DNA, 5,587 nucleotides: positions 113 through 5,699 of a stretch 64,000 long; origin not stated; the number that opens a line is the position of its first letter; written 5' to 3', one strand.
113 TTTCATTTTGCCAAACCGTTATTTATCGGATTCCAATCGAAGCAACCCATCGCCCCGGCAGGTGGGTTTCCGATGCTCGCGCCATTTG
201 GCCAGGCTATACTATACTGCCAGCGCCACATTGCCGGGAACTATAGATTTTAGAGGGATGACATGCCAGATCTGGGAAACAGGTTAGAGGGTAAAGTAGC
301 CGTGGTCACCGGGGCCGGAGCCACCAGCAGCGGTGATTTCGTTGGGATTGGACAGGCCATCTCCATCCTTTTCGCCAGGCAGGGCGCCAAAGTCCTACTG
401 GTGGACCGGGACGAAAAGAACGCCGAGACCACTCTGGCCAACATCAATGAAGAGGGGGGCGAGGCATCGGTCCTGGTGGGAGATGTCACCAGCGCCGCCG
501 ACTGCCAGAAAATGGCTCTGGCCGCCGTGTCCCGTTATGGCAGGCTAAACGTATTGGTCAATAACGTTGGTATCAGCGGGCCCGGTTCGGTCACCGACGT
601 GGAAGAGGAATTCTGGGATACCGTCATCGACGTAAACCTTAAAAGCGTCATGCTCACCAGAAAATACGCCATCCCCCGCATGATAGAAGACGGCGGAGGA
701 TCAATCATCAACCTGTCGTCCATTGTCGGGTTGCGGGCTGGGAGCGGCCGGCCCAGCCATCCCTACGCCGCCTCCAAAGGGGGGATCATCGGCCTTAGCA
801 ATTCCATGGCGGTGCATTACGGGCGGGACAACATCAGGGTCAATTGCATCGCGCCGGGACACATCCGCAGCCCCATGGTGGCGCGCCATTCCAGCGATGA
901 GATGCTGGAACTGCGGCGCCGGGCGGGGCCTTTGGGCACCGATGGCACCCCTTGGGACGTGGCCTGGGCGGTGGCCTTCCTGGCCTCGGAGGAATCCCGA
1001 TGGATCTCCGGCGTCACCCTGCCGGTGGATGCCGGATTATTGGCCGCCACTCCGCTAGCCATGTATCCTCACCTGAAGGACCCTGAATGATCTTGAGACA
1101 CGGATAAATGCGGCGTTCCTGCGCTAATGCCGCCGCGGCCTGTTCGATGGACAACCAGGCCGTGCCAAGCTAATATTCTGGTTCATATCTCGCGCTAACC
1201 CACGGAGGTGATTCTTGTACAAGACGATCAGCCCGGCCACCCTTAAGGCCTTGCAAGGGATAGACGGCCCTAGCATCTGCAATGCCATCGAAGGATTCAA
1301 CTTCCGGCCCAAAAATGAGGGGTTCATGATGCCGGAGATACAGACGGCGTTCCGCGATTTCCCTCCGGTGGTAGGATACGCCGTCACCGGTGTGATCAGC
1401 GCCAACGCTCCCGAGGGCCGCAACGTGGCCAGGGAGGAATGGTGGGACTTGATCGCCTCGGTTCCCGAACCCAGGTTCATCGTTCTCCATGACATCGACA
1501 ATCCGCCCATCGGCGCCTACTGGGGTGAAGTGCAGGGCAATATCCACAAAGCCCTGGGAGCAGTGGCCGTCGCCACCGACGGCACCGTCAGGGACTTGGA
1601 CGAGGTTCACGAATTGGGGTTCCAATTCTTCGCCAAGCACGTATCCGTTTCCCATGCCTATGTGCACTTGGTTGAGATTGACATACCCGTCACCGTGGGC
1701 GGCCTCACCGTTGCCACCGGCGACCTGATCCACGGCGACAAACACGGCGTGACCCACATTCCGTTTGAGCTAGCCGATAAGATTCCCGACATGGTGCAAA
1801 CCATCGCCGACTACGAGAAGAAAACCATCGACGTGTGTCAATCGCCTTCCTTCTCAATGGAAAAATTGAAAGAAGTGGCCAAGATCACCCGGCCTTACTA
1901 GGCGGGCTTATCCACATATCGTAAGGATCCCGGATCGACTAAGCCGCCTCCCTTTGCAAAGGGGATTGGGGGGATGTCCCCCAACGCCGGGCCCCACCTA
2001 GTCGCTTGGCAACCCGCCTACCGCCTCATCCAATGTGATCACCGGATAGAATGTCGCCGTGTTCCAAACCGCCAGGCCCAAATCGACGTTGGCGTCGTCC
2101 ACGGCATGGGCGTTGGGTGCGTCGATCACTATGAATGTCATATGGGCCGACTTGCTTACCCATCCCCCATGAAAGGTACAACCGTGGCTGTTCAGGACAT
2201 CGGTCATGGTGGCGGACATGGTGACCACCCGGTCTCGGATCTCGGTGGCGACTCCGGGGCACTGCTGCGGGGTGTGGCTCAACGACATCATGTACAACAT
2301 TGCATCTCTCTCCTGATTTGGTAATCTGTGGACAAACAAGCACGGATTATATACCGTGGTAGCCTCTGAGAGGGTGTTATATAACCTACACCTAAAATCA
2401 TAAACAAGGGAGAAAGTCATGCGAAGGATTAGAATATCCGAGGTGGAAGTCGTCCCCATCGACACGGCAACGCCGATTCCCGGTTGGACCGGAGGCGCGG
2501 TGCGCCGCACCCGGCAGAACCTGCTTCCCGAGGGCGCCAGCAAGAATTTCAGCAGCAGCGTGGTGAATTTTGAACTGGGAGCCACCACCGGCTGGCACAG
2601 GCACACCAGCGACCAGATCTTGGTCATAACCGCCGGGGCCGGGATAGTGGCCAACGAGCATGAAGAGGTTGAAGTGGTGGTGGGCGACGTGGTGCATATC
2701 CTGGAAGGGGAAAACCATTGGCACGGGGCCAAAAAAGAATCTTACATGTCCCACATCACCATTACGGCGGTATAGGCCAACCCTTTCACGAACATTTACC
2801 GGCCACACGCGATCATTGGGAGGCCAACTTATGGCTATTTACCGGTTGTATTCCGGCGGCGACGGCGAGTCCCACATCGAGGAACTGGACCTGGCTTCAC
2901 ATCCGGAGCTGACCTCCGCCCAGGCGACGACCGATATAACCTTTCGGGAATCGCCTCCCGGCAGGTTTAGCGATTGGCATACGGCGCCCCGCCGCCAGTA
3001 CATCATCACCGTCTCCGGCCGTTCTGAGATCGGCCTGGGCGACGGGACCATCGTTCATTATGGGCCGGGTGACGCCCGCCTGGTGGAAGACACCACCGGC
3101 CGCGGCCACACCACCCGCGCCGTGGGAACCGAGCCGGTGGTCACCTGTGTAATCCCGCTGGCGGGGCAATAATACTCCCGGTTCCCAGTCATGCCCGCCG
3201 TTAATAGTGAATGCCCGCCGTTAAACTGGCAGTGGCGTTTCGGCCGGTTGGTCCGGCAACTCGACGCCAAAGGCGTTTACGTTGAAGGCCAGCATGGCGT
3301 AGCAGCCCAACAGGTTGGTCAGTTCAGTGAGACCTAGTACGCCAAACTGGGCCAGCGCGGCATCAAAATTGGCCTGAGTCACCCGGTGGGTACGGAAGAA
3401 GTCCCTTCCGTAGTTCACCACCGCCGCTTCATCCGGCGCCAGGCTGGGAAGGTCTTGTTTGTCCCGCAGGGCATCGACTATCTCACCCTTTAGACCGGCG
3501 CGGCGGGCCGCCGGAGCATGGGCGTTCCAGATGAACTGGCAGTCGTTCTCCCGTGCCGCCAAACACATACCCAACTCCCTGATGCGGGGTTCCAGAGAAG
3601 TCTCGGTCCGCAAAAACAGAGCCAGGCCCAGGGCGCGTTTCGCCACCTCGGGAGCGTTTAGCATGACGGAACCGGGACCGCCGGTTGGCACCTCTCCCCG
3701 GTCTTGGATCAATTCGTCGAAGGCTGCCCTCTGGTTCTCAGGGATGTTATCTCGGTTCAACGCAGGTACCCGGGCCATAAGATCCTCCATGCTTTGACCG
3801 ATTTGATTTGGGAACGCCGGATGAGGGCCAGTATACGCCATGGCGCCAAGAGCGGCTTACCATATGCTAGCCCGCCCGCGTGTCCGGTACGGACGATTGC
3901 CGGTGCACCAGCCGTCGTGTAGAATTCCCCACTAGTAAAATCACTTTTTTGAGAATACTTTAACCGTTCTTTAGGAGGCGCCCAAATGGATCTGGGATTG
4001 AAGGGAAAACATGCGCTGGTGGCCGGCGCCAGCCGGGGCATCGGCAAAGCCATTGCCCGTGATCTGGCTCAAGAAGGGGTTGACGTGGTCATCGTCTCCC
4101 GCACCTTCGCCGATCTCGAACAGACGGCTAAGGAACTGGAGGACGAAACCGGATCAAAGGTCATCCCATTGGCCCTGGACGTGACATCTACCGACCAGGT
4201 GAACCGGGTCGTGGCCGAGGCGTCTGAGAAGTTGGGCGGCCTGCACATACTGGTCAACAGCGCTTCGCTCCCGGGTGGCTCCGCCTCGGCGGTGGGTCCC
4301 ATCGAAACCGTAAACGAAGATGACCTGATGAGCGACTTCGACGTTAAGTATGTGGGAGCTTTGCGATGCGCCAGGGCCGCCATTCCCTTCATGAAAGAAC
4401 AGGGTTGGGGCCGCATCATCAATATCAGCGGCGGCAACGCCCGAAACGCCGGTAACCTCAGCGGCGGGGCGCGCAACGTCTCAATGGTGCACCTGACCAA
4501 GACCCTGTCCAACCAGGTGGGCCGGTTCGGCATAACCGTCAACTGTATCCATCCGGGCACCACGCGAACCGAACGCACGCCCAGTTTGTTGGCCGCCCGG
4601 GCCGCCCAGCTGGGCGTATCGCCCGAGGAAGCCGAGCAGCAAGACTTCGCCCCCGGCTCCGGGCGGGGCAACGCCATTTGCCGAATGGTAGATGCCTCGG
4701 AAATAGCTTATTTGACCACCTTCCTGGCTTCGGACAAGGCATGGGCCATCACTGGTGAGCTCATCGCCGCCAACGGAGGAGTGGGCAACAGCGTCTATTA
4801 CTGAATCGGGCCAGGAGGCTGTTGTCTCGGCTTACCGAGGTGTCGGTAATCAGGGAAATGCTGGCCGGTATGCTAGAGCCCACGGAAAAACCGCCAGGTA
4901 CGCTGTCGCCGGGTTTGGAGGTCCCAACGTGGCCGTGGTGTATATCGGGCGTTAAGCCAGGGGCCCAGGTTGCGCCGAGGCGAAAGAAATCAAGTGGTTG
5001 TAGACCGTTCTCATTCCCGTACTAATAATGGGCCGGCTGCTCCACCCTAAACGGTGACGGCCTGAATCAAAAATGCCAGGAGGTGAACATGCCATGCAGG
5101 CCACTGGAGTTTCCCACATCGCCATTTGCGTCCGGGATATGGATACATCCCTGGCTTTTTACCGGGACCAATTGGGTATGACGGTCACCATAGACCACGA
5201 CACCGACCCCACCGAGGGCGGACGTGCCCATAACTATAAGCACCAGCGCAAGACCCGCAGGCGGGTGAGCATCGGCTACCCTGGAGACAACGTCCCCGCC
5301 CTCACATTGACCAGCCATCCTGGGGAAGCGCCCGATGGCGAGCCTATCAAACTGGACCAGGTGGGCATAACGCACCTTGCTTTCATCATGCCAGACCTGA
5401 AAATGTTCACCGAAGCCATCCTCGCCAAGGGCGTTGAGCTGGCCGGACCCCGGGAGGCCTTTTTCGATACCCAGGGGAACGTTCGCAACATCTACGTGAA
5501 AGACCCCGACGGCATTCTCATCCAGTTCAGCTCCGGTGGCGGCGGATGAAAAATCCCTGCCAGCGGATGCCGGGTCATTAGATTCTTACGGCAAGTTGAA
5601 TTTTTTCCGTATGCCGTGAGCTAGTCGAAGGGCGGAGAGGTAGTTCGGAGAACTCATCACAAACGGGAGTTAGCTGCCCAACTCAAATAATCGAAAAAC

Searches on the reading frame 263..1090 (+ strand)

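Call 19: search_protein_families(library=pfam, proteins=[window:263-1090:+], max_evalue=0.0001)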
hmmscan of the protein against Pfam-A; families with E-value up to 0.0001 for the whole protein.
window:263-1090:+ (275 aa): 3 families
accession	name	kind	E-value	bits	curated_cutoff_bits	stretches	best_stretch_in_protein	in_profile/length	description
PF13561.12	adh_short_C2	-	1.3e-62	211.9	27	1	28-259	7-235/236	Enoyl-(Acyl carrier protein) reductase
PF00106.31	adh_short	-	7.1e-52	176.2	26.6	1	11-212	1-193/195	short chain dehydrogenase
PF08659.16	KR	-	2.9e-05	24.5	22.6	1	24-133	7-120/180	KR domain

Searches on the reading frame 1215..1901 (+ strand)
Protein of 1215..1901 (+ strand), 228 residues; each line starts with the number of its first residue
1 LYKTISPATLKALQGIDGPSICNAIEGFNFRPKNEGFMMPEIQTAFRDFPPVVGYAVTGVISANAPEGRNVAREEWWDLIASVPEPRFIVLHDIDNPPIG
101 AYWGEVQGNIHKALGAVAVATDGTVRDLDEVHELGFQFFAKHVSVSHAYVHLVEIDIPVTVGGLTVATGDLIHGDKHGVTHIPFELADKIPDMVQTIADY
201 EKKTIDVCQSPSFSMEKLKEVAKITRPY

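Call 19: search_protein_families(library=pfam, proteins=[window:1215-1901:+], max_evalue=0.0001)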
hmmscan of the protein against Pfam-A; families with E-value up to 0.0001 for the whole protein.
window:1215-1901:+ (228 aa): 1 family
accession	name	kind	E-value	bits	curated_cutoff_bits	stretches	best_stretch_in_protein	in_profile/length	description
PF03737.21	RraA-like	-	2.5e-20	73.7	24.5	1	28-179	8-150/152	Aldolase/RraA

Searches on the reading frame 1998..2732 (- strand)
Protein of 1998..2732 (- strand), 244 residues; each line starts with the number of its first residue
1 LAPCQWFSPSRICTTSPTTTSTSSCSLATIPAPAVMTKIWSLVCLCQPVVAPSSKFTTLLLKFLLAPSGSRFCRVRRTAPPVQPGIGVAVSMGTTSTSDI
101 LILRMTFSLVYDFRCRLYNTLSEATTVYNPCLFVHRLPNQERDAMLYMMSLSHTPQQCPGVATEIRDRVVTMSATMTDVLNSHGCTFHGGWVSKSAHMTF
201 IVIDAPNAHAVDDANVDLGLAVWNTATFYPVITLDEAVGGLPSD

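Call 19: search_protein_families(library=pfam, proteins=[window:1998-2732:-], max_evalue=0.0001)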
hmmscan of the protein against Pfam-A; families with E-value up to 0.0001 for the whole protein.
window:1998-2732:- (244 aa): 1 family
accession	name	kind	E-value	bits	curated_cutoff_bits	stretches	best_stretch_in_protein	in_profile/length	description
PF11746.14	DUF3303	-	8.7e-05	23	21.2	0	145-238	1-85/92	Domain of unknown function (DUF3303)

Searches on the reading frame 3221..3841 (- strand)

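Call 19: search_protein_families(library=pfam, proteins=[window:3221-3841:-], max_evalue=0.0001)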
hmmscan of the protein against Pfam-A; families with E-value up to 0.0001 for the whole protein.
window:3221-3841:- (206 aa): 1 family
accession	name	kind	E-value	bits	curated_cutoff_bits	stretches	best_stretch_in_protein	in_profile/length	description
PF02627.25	CMD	-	9e-06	26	23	1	64-142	1-79/84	Carboxymuconolactone decarboxylase family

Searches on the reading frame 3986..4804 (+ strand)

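Call 19: search_protein_families(library=pfam, proteins=[window:3986-4804:+], max_evalue=0.0001)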
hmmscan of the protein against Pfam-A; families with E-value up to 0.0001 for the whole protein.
window:3986-4804:+ (272 aa): 4 families
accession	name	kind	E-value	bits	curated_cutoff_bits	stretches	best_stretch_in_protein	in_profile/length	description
PF00106.31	adh_short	-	2.9e-44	151.3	26.6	1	8-201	1-190/195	short chain dehydrogenase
PF13561.12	adh_short_C2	-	4.9e-43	147.8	27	1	14-266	1-235/236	Enoyl-(Acyl carrier protein) reductase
PF08659.16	KR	-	3e-10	40.8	22.6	1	11-126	4-117/180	KR domain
PF13460.12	NAD_binding_10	-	3.1e-05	24.4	27.2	1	14-154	1-103/184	NAD(P)H-binding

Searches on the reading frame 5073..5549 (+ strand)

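Call 19: search_protein_families(library=pfam, proteins=[window:5073-5549:+], max_evalue=0.0001)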
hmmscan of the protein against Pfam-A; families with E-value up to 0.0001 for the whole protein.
window:5073-5549:+ (158 aa): 2 families
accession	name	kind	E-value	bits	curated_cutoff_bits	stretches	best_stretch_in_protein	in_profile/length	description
PF00903.31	Glyoxalase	-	1e-15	58.6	20.6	1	13-152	2-121/121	Glyoxalase/Bleomycin resistance protein/Dioxygenase superfamily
PF13669.12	Glyoxalase_4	-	4.3e-08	33.8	27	1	15-127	2-99/109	Glyoxalase/Bleomycin resistance protein/Dioxygenase superfamily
